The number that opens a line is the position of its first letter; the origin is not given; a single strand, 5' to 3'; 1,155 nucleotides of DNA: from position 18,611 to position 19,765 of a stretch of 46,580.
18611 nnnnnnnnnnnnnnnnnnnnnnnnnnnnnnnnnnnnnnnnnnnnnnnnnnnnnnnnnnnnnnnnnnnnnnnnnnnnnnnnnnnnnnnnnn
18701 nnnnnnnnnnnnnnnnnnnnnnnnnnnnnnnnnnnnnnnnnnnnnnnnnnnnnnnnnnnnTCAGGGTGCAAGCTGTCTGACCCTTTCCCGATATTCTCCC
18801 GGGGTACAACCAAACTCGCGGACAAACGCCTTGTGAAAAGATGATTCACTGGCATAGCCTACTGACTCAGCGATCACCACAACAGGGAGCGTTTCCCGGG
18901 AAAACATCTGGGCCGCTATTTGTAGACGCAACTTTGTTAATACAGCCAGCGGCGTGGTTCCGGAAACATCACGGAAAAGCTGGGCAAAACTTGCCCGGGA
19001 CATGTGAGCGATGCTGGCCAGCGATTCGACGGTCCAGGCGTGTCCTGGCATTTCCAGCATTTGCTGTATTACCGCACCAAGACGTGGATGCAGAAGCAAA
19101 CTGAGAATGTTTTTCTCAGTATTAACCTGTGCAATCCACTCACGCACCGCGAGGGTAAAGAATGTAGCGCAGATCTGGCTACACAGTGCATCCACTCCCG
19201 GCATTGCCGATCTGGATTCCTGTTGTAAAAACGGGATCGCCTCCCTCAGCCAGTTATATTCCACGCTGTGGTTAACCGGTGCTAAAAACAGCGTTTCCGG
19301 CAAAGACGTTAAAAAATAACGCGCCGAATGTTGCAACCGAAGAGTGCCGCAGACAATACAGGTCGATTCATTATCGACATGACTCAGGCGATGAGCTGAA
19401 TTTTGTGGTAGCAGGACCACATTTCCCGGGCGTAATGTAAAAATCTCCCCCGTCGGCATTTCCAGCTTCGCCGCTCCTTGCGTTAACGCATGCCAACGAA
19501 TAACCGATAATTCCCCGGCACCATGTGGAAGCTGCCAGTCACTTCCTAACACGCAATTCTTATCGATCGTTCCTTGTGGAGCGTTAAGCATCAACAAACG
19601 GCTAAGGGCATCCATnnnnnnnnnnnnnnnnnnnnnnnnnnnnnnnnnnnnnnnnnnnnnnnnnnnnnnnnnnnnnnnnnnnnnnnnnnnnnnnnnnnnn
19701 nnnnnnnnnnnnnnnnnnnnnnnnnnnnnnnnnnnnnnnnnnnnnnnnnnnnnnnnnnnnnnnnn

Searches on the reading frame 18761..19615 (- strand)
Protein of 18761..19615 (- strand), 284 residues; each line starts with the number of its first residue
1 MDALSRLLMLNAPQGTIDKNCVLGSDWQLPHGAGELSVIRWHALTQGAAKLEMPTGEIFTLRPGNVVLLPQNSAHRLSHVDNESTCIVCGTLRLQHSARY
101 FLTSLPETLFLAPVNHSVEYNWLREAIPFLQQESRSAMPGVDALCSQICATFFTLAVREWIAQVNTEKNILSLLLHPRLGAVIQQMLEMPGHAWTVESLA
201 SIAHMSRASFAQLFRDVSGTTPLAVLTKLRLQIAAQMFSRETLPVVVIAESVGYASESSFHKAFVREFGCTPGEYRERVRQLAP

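Call 18: search_solved_structures(query=window:18761-19615:-, max_evalue=0.00001)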
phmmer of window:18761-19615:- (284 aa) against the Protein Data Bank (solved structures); distinct sequences matched with E-value up to 0.00001: 5.
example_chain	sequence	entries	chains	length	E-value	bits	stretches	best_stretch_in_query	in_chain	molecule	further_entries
6swi_A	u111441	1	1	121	1.2e-09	41.2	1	194-280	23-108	Two-component response regulator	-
3w6v_A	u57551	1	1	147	5.8e-08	35.7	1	179-281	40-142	AdpA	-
3mkl_A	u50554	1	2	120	7.1e-07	32.2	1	190-281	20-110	HTH-type transcriptional regulator gadX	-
7w5w_J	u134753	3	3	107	4.2e-06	29.6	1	196-278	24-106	Regulatory protein SoxS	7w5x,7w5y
12aw_A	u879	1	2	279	9e-06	28.5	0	189-279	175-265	HYBRID TWO-COMPONENT SYSTEM PROTEIN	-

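Call 22: find_homologous_proteins(query=window:18761-19615:-, max_evalue=1e-30)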
Query window:18761-19615:- (284 aa): 208 proteins with E <= 1e-30 among 2253 candidates; the best 120 are listed.
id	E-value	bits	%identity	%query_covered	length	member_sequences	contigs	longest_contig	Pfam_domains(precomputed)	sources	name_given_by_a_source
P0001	2.4e-186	635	100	100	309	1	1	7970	PF12833.14,PF12852.14,PF00165.30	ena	-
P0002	5.8e-186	634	100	100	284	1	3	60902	PF12833.14,PF12852.14,PF00165.30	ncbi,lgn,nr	ncbi:AraC family transcriptional regulator [Escherichia coli]|nr:AraC family transcriptional regulat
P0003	8.6e-186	634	100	100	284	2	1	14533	PF12833.14,PF12852.14,PF00165.30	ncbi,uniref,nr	ncbi:AraC family transcriptional regulator [Escherichia coli]|uniref:reactive chlorine-specific tran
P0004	9.2e-186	634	100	100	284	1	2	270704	PF12833.14,PF12852.14,PF00165.30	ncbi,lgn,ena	ncbi:TPA: reactive chlorine-specific transcriptional regulator RclR [Escherichia coli]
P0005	1.1e-185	633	100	100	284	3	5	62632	PF12833.14,PF12852.14,PF00165.30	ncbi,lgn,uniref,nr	ncbi:reactive chlorine-specific transcriptional regulator RclR [Escherichia coli]|uniref:reactive ch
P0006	1.2e-185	633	100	100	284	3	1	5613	PF12833.14,PF12852.14,PF00165.30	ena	-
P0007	1.2e-185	633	100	100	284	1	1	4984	PF12833.14,PF12852.14,PF00165.30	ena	-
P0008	1.5e-185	633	100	100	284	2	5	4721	PF12833.14,PF12852.14,PF00165.30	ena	-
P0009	1.5e-185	633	99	100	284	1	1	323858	PF12833.14,PF12852.14,PF00165.30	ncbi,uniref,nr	ncbi:reactive chlorine-specific transcriptional regulator RclR [Escherichia coli]|uniref:reactive ch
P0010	1.6e-185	633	100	100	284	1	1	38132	PF12833.14,PF12852.14,PF00165.30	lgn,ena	-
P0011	1.8e-185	633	100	100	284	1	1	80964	PF12833.14,PF12852.14,PF00165.30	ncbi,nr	nr:reactive chlorine-specific transcriptional regulator RclR [Escherichia coli]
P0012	2.1e-185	632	100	100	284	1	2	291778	PF12833.14,PF12852.14,PF00165.30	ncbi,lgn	ncbi:reactive chlorine-specific transcriptional regulator RclR [Escherichia coli]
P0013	2.5e-185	632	99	100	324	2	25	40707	PF12833.14,PF12852.14,PF00165.30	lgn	-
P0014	3.4e-185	632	100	100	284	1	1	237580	PF12833.14,PF12852.14,PF00165.30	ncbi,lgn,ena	ncbi:DNA-binding transcriptional regulator RclR [Escherichia coli]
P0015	4.0e-185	631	99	100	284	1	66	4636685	PF12833.14,PF12852.14,PF00165.30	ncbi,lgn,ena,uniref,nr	ncbi:AraC family transcriptional regulator [Escherichia coli]|uniref:reactive chlorine-specific tran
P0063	2.3e-167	573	92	100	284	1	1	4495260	PF12833.14,PF12852.14,PF00165.30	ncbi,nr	ncbi:reactive chlorine-specific transcriptional regulator RclR [Escherichia coli]|nr:reactive chlori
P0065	3.2e-167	573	91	99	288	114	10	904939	PF12833.14,PF12852.14,PF00165.30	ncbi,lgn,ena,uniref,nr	ncbi:reactive chlorine-specific transcriptional regulator RclR [Escherichia albertii]|uniref:reactiv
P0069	5.3e-164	562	90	99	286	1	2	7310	PF12833.14,PF12852.14,PF00165.30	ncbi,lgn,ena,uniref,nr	ncbi:AraC family transcriptional regulator [Escherichia sp. MR]|uniref:reactive chlorine-specific tr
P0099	4.3e-124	431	69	99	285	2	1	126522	PF12833.14,PF12852.14,PF00165.30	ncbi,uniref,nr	ncbi:reactive chlorine-specific transcriptional regulator RclR [Raoultella planticola]|uniref:reacti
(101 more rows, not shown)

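Call 24: find_related_loci(query=A1, collection=genome_contigs, flank=3000)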
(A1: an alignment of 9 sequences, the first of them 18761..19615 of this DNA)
Query A1 (284 aa) in genome_contigs; peptide patterns used: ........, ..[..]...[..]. (x = any residue, [..] = any of these).
114 stretches matched a pattern; 28 encode a relative of the query (tblastn E <= 1e-3); 28 distinct loci.
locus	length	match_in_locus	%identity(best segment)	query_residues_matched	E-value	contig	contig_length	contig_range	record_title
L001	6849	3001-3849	72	1-283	2e-134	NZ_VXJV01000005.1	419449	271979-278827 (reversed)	Salmonella enterica subsp. diarizonae strain CCUG 30040T contig_0000005, whole genome shotgun sequence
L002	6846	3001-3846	71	1-282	7e-134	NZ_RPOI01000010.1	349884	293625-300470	Citrobacter youngae strain CCUG 30791 citrobacter_youngae_CCUG30791T_0000010, whole genome shotgun sequence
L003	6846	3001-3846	70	1-282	9e-133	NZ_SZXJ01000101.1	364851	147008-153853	Citrobacter sp. wls619 contig26, whole genome shotgun sequence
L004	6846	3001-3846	69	1-282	1e-131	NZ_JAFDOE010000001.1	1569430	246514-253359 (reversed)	Citrobacter sp. FP75 contig1, whole genome shotgun sequence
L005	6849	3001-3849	67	1-283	2e-130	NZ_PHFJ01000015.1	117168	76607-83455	Proteus penneri strain ATCC 33519 Scaffold14_1, whole genome shotgun sequence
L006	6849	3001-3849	70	1-283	3e-130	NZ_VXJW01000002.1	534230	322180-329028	Salmonella enterica subsp. arizonae strain CCUG 6322T contig_0000002, whole genome shotgun sequence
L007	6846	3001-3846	68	1-282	1e-129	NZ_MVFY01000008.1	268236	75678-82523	Citrobacter portucalensis strain A60 A60_S7_L001_NODE_8_length_268236_cov_20.1223, whole genome shotgun sequence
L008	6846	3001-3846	67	1-282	2e-129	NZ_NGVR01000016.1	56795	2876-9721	Proteus columbae strain 08MAS2615 scaffold23, whole genome shotgun sequence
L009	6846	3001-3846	68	1-282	4e-129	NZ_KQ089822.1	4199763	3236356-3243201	Citrobacter sp. MGH106 aetzL-supercont1.1, whole genome shotgun sequence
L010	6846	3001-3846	67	1-282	1e-128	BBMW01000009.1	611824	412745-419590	Citrobacter werkmanii NBRC 105721 DNA, contig: CIWKM09, whole genome shotgun sequence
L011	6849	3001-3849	68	1-283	1e-128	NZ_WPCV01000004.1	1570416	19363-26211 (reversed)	Citrobacter sp. On2M On2M_4, whole genome shotgun sequence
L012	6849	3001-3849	67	1-283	7e-128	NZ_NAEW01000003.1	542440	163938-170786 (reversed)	Citrobacter braakii strain ATCC 51113 CbraakiiATCC_L001_NODE_3_length_542440__24.2485, whole genome shotgun sequence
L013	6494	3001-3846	66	1-282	2e-127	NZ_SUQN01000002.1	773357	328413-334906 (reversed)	Citrobacter gillenii strain UMG736 UMG736_2, whole genome shotgun sequence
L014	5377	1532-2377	66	1-282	3e-126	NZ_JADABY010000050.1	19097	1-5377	Citrobacter sp. Res13-Sevr-PEB04-36 seq_tig50, whole genome shotgun sequence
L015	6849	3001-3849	61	1-283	5e-114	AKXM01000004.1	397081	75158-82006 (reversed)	Enterobacter sp. Ag1 Contig4, whole genome shotgun sequence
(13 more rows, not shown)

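Call 30: find_encoding_contigs(protein=P0065, flank=1500, max_places=1)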
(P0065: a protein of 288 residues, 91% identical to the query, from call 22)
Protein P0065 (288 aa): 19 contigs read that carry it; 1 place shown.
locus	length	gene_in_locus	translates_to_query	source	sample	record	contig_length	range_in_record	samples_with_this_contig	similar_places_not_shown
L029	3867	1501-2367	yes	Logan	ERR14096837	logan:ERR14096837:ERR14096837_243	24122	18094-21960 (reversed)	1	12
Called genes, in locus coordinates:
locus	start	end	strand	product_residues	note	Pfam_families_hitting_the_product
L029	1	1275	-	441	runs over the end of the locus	PF01134:GIDA (faint), PF01266:DAO (faint), PF02737:3HCDH_N (faint), PF03486:HI0933_like (faint), PF07992:Pyr_redox_2, PF13738:Pyr_redox_3 (weak), PF00070:Pyr_redox, PF02852:Pyr_redox_dim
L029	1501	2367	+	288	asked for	PF12852:Cupin_6, PF00165:HTH_AraC (weak), PF12833:HTH_18, PF00165:HTH_AraC (weak)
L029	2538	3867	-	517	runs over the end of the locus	PF02652:Lactate_perm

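Call 31: find_encoding_contigs(protein=P0063, flank=1500, max_places=1)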
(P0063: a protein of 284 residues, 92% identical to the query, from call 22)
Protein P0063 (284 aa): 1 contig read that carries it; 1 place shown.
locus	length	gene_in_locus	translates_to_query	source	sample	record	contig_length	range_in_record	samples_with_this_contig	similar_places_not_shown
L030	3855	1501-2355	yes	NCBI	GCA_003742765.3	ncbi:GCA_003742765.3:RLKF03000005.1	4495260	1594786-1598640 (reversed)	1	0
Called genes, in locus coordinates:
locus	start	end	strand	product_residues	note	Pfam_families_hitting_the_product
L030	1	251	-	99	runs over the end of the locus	PF02852:Pyr_redox_dim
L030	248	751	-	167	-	PF00070:Pyr_redox, PF07992:Pyr_redox_2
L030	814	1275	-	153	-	PF07992:Pyr_redox_2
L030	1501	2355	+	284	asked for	PF12852:Cupin_6, PF12833:HTH_18, PF00165:HTH_AraC (weak)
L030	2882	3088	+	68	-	PF02754:CCG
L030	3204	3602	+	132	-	PF02754:CCG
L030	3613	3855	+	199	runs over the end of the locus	PF02589:LUD_dom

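Call 32: find_encoding_contigs(protein=P0069, flank=1500, max_places=1)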
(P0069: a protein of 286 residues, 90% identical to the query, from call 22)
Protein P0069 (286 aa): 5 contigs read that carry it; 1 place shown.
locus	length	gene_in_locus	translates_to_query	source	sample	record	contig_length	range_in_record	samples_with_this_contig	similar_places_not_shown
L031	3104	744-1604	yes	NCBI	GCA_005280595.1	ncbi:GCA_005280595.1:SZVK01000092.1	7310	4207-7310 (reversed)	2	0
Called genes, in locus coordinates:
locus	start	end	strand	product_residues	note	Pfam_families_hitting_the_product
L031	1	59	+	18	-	PF03400:DDE_Tnp_IS1 (weak)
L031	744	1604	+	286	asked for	PF12852:Cupin_6, PF12833:HTH_18, PF00165:HTH_AraC (weak)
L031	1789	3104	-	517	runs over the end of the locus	PF02652:Lactate_perm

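Call 33: find_encoding_contigs(protein=P0099, flank=1500, max_places=1)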
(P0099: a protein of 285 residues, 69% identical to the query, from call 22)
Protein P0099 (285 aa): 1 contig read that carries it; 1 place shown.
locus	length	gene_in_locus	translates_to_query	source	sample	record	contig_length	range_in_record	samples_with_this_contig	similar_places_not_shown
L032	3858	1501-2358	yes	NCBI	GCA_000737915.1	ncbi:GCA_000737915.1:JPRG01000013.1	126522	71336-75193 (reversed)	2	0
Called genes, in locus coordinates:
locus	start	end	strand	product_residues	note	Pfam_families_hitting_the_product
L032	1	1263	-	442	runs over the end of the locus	PF01266:DAO (faint), PF02737:3HCDH_N (faint), PF02826:2-Hacid_dh_C (faint), PF03486:HI0933_like (faint), PF07992:Pyr_redox_2, PF13738:Pyr_redox_3 (faint), PF00070:Pyr_redox, PF02852:Pyr_redox_dim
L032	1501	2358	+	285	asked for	PF12852:Cupin_6, PF00165:HTH_AraC (faint), PF12833:HTH_18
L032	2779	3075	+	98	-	PF03333:PapB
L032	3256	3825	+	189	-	PF00419:Fimbrial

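Call 55: search_protein_representatives(protein=window:18761-19615:-)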
Query: 284 residues. Proteins with E-value up to 0.001 (for the whole library): 44842; up to 1e-10: 4860; up to 1e-30: 76. The best 150 are listed.
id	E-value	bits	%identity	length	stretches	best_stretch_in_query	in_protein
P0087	1.7e-130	450.7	100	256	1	1-201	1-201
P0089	1.4e-127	441.1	98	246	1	1-197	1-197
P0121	1.8e-112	391.6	86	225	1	1-207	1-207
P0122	2.5e-102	358.3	56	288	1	1-283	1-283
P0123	5.9e-84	298.1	99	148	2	187-284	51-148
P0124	1.0e-75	271.0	45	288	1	1-282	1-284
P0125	3.3e-73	262.8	97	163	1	1-123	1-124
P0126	1.1e-72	261.1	99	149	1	1-119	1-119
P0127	7.3e-72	258.4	47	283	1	1-283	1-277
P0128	1.4e-67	244.3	98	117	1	1-112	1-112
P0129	2.2e-58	214.2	47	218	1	1-203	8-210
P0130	3.1e-58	213.7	97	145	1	179-284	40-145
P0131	2.9e-51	190.9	88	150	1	138-241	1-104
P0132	4.2e-51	190.3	65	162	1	53-214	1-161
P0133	2.6e-50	187.7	97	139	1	186-279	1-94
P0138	3.6e-44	167.6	37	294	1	2-280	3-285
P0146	1.2e-42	162.7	36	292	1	1-277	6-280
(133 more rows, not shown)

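Call 57: find_encoding_contigs(protein=P0124, flank=2000, max_places=1)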
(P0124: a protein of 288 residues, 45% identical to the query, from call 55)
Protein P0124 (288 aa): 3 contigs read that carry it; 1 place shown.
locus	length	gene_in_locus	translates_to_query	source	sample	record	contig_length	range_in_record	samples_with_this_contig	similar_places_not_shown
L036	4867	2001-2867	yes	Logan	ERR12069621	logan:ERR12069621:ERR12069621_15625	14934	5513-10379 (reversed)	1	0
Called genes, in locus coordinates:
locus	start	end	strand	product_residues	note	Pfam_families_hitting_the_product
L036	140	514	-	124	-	PF18602:Rap1a (weak)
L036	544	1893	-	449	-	PF01134:GIDA (faint), PF01266:DAO (faint), PF02254:TrkA_N (faint), PF02737:3HCDH_N (faint), PF07992:Pyr_redox_2, PF13738:Pyr_redox_3, PF00070:Pyr_redox, PF02852:Pyr_redox_dim, +3 more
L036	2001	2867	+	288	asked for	PF12852:Cupin_6, PF00165:HTH_AraC (weak), PF12833:HTH_18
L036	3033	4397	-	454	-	PF00512:HisKA, PF02518:HATPase_c, PF14501:HATPase_c_5 (weak)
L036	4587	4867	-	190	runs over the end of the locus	PF04224:DUF417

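Call 58: find_encoding_contigs(protein=P0127, flank=2000, max_places=1)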
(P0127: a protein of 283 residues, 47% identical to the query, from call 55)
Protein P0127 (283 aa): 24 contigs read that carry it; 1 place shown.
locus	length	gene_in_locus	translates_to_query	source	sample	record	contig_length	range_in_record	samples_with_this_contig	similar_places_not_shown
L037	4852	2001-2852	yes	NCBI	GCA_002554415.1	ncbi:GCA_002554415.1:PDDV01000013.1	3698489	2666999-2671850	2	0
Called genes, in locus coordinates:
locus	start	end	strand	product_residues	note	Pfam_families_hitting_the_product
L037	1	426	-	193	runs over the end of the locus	PF00857:Isochorismatase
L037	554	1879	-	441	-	PF01134:GIDA (faint), PF01266:DAO (faint), PF01494:FAD_binding_3 (faint), PF02254:TrkA_N (faint), PF02558:ApbA (faint), PF07992:Pyr_redox_2, PF00070:Pyr_redox, PF02852:Pyr_redox_dim, +5 more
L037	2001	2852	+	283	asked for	PF12852:Cupin_6, PF12833:HTH_18, PF00165:HTH_AraC (weak)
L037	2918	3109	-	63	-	-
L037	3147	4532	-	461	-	PF07690:MFS_1, PF03137:OATP (weak)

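Call 59: find_encoding_contigs(protein=P0138, flank=2000, max_places=1)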
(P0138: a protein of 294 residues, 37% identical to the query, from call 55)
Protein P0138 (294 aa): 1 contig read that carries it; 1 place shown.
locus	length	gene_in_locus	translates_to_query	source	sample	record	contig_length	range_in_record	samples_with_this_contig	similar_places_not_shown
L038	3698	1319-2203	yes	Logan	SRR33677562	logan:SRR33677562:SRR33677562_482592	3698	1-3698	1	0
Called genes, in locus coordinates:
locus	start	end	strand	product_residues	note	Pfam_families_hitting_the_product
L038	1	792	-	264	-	?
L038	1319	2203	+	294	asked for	PF12852:Cupin_6, PF00165:HTH_AraC, PF12833:HTH_18, PF00165:HTH_AraC (weak)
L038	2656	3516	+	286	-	PF03446:NAD_binding_2 (weak), PF03807:F420_oxidored, PF07991:KARI_N (faint), PF02153:PDH_N, PF20463:PDH_C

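Call 60: find_encoding_contigs(protein=P0146, flank=2000, max_places=1)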
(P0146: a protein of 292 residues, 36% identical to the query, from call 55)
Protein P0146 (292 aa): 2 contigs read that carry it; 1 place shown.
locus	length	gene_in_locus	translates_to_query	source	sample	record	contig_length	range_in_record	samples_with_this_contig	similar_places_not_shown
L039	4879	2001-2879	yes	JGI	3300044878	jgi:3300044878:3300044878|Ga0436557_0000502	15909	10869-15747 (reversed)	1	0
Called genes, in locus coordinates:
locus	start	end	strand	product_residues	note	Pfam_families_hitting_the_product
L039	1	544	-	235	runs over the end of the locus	?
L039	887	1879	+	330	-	PF00795:CN_hydrolase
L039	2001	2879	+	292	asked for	PF12852:Cupin_6, PF00165:HTH_AraC (faint), PF12833:HTH_18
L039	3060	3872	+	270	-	PF08448:PAS_4, PF00165:HTH_AraC, PF12833:HTH_18, PF00165:HTH_AraC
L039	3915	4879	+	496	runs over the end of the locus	PF00005:ABC_tran, PF13304:AAA_21 (faint), PF00005:ABC_tran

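Call 61: find_encoding_contigs(protein=P0122, flank=2000, max_places=1)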
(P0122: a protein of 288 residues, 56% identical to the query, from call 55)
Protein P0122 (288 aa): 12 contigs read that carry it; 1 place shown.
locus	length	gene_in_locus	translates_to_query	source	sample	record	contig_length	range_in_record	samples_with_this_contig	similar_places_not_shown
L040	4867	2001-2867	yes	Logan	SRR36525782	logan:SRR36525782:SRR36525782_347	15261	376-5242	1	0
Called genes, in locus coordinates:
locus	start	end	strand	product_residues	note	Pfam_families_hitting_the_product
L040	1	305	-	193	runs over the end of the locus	PF04224:DUF417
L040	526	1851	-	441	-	PF02737:3HCDH_N (faint), PF07992:Pyr_redox_2, PF00070:Pyr_redox, PF02852:Pyr_redox_dim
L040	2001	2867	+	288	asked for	PF12852:Cupin_6, PF00165:HTH_AraC (weak), PF12833:HTH_18, PF00165:HTH_AraC (weak)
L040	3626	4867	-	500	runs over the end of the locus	PF00083:Sugar_tr, PF07690:MFS_1, PF08946:Osmo_CC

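Call 64: search_protein_families(proteins=[window:18761-19615:-], library=ncbifam, max_evalue=1e-10)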
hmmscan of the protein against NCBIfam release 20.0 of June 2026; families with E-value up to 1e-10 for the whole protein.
window:18761-19615:- (284 aa): 3 families
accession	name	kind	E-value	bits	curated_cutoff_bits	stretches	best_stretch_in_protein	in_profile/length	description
NF040475.1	chlor_reg_RclR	equivalog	8e-168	557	400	1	1-283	1-283/284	reactive chlorine-specific transcriptional regulator RclR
NF006902.0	PRK09393.1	equivalog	1.1e-17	64.2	425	1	175-281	218-324/327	transcriptional regulator FtrA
NF007860.0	PRK10572.1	equivalog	1.5e-11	43.7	208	1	163-280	169-286/292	arabinose operon transcriptional regulator AraC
